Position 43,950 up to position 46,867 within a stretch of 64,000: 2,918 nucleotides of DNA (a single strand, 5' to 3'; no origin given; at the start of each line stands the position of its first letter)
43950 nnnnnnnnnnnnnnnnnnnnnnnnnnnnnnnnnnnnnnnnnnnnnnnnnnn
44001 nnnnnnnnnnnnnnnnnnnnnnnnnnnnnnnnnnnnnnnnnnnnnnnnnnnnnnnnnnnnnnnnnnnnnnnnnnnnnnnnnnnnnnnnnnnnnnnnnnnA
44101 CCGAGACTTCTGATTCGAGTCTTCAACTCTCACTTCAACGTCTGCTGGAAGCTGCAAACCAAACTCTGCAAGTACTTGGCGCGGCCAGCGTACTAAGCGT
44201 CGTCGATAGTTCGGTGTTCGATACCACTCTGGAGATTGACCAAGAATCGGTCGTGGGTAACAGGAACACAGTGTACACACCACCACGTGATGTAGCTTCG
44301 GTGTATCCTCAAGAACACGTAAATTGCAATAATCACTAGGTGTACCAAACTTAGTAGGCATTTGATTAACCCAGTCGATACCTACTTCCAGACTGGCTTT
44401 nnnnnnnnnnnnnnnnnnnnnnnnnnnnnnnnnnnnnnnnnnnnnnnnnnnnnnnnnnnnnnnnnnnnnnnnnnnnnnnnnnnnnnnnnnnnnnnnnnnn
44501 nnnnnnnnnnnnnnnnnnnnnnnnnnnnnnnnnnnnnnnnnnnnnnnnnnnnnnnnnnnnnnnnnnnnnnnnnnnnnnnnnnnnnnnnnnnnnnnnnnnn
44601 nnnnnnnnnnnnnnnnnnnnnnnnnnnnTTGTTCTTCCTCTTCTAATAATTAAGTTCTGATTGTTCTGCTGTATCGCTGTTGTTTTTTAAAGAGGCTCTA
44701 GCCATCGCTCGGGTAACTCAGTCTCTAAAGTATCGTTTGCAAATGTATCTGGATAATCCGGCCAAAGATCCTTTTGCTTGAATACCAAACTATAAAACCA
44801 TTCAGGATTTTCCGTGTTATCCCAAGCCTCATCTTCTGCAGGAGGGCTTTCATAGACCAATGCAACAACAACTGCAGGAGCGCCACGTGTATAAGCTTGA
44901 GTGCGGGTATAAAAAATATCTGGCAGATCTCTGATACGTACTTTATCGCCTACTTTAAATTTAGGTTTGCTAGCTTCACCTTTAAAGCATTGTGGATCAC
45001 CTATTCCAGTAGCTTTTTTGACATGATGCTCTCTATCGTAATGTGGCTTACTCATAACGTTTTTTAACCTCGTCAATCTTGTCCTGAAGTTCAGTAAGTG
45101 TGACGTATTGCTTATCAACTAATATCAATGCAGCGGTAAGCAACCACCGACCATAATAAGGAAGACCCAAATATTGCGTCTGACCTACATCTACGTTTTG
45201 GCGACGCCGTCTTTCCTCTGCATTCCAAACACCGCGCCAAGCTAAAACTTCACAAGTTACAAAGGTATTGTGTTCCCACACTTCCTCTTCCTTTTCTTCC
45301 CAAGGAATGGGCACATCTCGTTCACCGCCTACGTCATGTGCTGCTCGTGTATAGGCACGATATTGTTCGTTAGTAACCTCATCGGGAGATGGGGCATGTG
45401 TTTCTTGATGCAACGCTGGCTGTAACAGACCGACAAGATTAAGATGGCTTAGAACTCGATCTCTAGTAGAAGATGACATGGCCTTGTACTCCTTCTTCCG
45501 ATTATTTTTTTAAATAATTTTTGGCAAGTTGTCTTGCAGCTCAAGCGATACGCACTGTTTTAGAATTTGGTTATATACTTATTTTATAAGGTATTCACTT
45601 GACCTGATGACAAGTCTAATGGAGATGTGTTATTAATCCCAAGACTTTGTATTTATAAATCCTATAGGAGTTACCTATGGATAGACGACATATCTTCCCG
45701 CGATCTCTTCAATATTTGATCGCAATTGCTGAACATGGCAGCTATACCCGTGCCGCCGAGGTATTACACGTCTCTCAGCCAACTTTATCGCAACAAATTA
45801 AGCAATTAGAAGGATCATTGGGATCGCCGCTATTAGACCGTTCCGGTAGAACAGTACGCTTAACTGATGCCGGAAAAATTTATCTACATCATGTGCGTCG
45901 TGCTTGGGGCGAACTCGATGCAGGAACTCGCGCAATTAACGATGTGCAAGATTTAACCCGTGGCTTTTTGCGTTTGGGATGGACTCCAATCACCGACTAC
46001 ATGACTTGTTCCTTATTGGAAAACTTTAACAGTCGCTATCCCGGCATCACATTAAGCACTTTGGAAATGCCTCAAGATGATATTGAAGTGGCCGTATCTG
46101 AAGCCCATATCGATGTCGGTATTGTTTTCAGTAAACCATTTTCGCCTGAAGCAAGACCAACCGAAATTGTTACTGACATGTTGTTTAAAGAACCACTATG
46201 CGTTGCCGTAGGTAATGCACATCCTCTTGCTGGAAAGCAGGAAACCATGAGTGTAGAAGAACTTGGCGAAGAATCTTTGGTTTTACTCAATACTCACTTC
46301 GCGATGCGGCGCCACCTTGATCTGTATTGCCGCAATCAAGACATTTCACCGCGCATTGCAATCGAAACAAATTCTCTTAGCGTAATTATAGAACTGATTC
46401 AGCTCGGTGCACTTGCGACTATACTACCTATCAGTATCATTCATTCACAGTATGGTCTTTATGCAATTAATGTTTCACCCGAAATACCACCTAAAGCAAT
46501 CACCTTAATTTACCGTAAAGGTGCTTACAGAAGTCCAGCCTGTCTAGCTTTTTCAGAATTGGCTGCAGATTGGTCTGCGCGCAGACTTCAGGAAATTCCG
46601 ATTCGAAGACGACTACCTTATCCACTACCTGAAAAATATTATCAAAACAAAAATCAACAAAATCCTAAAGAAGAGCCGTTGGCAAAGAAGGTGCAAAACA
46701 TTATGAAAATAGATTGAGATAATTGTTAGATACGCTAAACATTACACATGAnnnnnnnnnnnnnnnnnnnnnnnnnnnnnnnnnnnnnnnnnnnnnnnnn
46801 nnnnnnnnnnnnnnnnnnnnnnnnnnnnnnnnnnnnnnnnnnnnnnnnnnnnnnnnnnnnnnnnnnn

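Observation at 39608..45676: Undescribed cobalt-provisioned thiocyanate-hydrolase-like operon: split-beta Co-NHase enzyme, activator, DsrE-like protein, NrtA-type ABC importer and an orphan cbtB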

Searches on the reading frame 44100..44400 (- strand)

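Call 68: search_solved_structures(query=window:44100-44400:-, max_evalue=0.001, show_alignments=5)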
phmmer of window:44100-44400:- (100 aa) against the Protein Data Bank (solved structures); distinct sequences matched with E-value up to 0.001: 35.
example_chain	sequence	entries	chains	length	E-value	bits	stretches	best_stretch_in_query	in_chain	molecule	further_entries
2dd4_C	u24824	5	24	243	5e-55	187.1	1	2-100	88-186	Thiocyanate hydrolase gamma subunit | Thiocyanate hydrolase subunit gamma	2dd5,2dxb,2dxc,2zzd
3vyg_C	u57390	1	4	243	8.1e-54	183.3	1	2-100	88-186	Thiocyanate hydrolase subunit gamma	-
1v29_A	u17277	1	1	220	4.2e-27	97.4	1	26-98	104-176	nitrile hydratase a chain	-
7qop_A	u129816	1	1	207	9.6e-27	96.2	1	26-98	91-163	Nitrile hydratase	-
2dpp_A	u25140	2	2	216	1e-26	96.1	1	26-98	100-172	Nitrile hydratase alpha subunit | Nitrile hydratase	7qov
3hht_A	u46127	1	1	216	1e-26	96.1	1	26-98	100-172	Nitrile hydratase alpha subunit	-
7qou_A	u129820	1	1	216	1e-26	96.1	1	26-98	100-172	Nitrile hydratase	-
7qom_A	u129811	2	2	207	4.4e-26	94.1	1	26-97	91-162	Nitrile hydratase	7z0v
7qoy_A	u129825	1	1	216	4.9e-26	93.9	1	26-97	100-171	Nitrile hydratase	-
3vyh_A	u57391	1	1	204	4e-24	87.8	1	29-99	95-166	Cobalt-containing nitrile hydratase subunit alpha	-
3qz5_A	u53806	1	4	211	3.3e-23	84.9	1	27-97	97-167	Co-type Nitrile Hydratase alpha subunit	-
3qxe_A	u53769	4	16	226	4e-23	84.6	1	27-97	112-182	Co-type Nitrile Hydratase alpha subunit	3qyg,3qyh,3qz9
1ugp_A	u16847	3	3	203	5.6e-23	84.1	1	29-99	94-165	Cobalt-containing nitrile hydratase subunit alpha | Nitrile Hydratase alpha subunit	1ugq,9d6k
1ire_A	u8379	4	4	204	6.1e-23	84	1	29-99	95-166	Nitrile Hydratase | Cobalt-containing nitrile hydratase subunit alpha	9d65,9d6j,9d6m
7w8l_A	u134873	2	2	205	6.1e-23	84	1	29-99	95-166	Nitrile hydratase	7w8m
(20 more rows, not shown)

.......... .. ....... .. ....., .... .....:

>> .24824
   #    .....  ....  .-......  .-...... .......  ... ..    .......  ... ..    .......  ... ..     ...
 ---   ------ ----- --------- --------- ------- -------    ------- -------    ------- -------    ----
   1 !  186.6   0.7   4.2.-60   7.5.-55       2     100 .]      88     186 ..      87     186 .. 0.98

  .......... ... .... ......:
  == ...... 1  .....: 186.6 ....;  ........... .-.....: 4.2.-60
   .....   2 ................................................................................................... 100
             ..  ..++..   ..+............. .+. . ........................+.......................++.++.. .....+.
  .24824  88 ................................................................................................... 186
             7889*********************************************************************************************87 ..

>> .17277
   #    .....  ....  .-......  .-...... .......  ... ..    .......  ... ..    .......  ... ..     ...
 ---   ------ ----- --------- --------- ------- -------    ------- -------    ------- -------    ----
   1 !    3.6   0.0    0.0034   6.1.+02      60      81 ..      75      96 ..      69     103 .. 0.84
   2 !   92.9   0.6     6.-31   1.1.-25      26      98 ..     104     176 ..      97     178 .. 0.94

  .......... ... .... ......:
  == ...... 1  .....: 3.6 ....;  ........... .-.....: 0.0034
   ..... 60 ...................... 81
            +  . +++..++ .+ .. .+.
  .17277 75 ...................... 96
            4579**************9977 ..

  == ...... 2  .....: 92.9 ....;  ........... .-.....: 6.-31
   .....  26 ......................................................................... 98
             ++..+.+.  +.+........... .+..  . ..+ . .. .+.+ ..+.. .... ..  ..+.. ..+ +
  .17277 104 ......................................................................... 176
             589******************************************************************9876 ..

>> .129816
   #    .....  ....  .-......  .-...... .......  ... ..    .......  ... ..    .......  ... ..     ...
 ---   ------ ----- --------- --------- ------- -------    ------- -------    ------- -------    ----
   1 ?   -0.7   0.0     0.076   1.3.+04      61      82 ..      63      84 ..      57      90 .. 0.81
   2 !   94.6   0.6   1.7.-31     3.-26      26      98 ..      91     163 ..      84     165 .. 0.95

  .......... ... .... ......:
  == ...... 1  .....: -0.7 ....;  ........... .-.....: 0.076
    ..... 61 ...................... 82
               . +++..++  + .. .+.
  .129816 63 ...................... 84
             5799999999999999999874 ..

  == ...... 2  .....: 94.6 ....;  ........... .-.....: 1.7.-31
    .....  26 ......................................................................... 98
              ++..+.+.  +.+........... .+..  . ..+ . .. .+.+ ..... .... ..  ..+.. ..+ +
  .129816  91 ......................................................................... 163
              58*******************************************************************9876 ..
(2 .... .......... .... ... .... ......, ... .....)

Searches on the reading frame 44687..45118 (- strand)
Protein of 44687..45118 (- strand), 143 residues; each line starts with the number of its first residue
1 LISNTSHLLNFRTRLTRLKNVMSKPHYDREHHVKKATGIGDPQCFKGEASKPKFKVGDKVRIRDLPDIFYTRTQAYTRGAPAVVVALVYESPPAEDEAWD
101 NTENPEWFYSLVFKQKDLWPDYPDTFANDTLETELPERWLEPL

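Call 3: search_protein_families(library=pfam, proteins=[window:44687-45118:-], max_evalue=0.01)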
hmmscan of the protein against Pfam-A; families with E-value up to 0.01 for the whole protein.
window:44687-45118:- (143 aa): 1 family
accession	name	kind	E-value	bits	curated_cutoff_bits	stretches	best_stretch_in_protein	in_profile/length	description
PF02211.21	NHase_beta_C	-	5.1e-21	75.4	27.7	1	49-142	7-98/98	Nitrile hydratase beta subunit, C-terminal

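Call 4: search_protein_families(library=ncbifam, proteins=[window:44687-45118:-], max_evalue=0.01)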
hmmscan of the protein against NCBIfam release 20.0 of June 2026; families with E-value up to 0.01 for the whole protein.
window:44687-45118:- (143 aa): 1 family
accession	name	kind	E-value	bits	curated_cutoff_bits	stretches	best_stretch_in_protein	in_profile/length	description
TIGR03888.1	nitrile_beta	equivalog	1.2e-13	51.5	152.2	1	32-142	118-225/226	nitrile hydratase subunit beta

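Call 8: search_solved_structures(query=window:44687-45118:-, show_alignments=1)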
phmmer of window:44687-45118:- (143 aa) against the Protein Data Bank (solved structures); distinct sequences matched with E-value up to 0.001: 12.
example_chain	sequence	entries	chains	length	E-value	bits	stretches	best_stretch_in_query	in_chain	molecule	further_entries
2dd4_A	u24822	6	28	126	9.4e-60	204.3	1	23-141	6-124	Thiocyanate hydrolase alpha subunit | Thiocyanate hydrolase subunit alpha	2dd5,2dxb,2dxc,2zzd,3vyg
3qxe_B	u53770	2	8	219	1.8e-07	34.7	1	46-142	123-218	Co-type Nitrile Hydratase beta subunit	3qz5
3qyg_B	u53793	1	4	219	1.8e-07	34.7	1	46-142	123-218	Co-type Nitrile Hydratase beta subunit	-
3qyh_B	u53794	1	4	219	1.8e-07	34.7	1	46-142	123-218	Co-type Nitrile Hydratase beta subunit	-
3qz9_B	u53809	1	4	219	2.4e-07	34.3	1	46-142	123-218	Co-type Nitrile Hydratase beta subunit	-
1v29_B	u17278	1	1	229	3.5e-06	30.5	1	48-142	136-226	nitrile hydratase b chain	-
3hht_B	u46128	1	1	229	4.6e-06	30.1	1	48-142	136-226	Nitrile hydratase beta subunit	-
2dpp_B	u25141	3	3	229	5.6e-06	29.8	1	49-142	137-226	Nitrile hydratase beta subunit | Nitrile hydratase subunit beta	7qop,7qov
7qom_B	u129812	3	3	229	5.6e-06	29.8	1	49-142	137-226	Nitrile hydratase subunit beta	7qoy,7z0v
7qou_B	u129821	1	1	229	9.4e-06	29.1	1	49-142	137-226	Nitrile hydratase subunit beta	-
4fm4_B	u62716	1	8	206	2.4e-05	27.8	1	51-122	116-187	Nitrile hydratase beta subunit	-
4zgd_B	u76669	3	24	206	3.1e-05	27.4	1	52-122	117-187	Nitrile hydratase beta subunit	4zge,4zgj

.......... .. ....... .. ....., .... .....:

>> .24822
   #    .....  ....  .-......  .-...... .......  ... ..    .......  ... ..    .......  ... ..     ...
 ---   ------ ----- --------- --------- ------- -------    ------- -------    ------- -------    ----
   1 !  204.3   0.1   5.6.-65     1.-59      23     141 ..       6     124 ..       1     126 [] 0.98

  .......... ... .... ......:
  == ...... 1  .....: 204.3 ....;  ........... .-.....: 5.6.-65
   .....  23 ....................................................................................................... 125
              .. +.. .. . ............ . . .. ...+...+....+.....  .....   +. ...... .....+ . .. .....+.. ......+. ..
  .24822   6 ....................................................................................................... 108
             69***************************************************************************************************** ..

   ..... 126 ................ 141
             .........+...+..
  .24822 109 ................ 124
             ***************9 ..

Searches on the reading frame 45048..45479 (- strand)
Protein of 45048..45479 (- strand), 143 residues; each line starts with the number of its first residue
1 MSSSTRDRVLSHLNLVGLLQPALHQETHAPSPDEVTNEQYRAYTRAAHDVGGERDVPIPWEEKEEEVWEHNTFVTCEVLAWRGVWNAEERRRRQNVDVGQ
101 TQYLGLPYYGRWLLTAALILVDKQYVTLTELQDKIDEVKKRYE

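Call 3: search_protein_families(library=pfam, proteins=[window:45048-45479:-], max_evalue=0.01)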
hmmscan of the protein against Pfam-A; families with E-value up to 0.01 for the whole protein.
window:45048-45479:- (143 aa): 1 family
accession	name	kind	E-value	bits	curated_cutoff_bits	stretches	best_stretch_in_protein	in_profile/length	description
PF21006.2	NHase_beta_N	-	4e-18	66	21.5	1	47-139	4-99/115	Nitrile hydratase beta subunit, N-terminal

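Call 4: search_protein_families(library=ncbifam, proteins=[window:45048-45479:-], max_evalue=0.01)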
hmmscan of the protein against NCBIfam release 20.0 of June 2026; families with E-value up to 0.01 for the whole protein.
window:45048-45479:- (143 aa): 1 family
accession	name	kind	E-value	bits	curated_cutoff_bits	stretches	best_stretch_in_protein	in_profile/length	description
TIGR03888.1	nitrile_beta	equivalog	8.3e-08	32.4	152.2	1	47-138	4-98/226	nitrile hydratase subunit beta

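Call 7: search_solved_structures(query=window:45048-45479:-, show_alignments=1)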
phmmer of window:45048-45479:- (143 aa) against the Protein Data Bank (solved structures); distinct sequences matched with E-value up to 0.001: 1.
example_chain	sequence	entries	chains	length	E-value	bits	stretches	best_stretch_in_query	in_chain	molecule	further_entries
2dd4_B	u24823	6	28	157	2.6e-67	228.3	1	1-141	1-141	Thiocyanate hydrolase beta subunit | Thiocyanate hydrolase subunit beta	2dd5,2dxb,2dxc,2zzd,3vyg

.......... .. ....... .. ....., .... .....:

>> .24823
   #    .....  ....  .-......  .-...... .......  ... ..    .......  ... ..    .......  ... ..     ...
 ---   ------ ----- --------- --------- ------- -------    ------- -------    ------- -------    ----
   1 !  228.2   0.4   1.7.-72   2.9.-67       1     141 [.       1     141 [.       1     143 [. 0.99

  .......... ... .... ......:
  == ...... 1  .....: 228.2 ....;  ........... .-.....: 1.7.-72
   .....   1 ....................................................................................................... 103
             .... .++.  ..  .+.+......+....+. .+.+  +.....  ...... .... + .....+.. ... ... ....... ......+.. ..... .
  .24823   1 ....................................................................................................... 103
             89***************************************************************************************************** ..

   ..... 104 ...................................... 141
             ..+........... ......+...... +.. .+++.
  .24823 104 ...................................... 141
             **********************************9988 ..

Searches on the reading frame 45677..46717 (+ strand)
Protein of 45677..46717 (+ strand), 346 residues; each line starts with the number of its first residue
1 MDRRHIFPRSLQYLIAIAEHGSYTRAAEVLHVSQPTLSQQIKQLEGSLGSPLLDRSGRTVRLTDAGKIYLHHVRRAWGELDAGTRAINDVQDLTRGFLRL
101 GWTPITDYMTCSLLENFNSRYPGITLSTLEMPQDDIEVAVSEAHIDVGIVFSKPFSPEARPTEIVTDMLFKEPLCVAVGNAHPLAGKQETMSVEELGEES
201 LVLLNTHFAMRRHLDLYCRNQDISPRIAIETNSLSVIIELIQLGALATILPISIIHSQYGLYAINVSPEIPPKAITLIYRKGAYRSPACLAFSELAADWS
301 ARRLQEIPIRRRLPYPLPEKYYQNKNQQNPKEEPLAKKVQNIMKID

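Call 3: search_protein_families(library=pfam, proteins=[window:45677-46717:+], max_evalue=0.01)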
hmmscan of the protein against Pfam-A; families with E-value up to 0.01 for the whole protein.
window:45677-46717:+ (346 aa): 3 families
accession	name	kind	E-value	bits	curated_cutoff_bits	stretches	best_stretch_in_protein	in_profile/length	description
PF03466.25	LysR_substrate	-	1.1e-37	129.9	28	1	93-298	3-206/209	LysR substrate binding domain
PF00126.33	HTH_1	-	2.7e-24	85.3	26.6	1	9-67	2-60/60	Bacterial regulatory helix-turn-helix protein, lysR family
PF13556.12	HTH_30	-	2.8e-05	24.3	27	1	17-58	9-50/59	PucR C-terminal helix-turn-helix domain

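Call 4: search_protein_families(library=ncbifam, proteins=[window:45677-46717:+], max_evalue=0.01)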
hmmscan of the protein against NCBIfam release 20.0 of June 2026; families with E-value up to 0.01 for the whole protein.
window:45677-46717:+ (346 aa): 55 families (the best 25 are shown)
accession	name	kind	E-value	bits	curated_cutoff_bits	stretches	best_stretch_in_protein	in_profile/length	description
NF008416.0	PRK11242.1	equivalog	1e-106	356.6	277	1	9-302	4-293/300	transcriptional regulator CynR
NF047520.1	trans_act_CidR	equivalog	6.9e-46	156.7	415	1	9-289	4-281/292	cidABC operon transcriptional activator CidR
NF053705.1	TransRegGltCGpos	equivalog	4.3e-41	141.1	350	1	9-263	4-254/300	glutamate biosynthesis transcriptional regulator GltC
NF045775.1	acetoin_reg_AlsR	exception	8e-38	130.6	430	1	9-254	4-246/290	acetoin biosynthesis transcriptional regulator AlsR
TIGR03339.1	phn_lysR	subfamily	8.3e-35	120.4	341.1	1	13-267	4-250/279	aminoethylphosphonate catabolism associated LysR family transcriptional regulator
NF007385.0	PRK09906.1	equivalog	4.8e-34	117.9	356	1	9-283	4-275/296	DNA-binding transcriptional regulator HcaR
NF008361.0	PRK11151.1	equivalog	2.3e-31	109.2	329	1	9-296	4-286/305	DNA-binding transcriptional regulator OxyR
NF008410.0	PRK11233.1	equivalog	2.2e-30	105.9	309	1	9-257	4-245/305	nitrogen assimilation transcriptional regulator NAC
NF007439.0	PRK09986.1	equivalog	5e-29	101.6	290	1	9-254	10-253/296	LysR family transcriptional regulator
TIGR02424.1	TF_pcaQ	equivalog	2.2e-26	92.4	303.8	1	9-242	6-237/300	pca operon transcription factor PcaQ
NF040786.1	LysR_Sec_metab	equivalog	1.3e-25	90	250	1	10-238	5-233/298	selenium metabolism-associated LysR family transcriptional regulator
NF008722.0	PRK11716.1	equivalog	1.1e-24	87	246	1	9-295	4-289/293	HTH-type transcriptional activator IlvY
NF009327.0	PRK12684.1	subfamily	1.2e-22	80.5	402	1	16-297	11-292/313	CysB family HTH-type transcriptional regulator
NF008239.0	PRK11013.1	equivalog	1.5e-22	80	288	1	9-263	7-258/309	LysR family transcriptional regulator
NF008352.0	PRK11139.1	subfamily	2e-22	79.7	288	1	13-199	13-189/305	transcriptional regulator GcvA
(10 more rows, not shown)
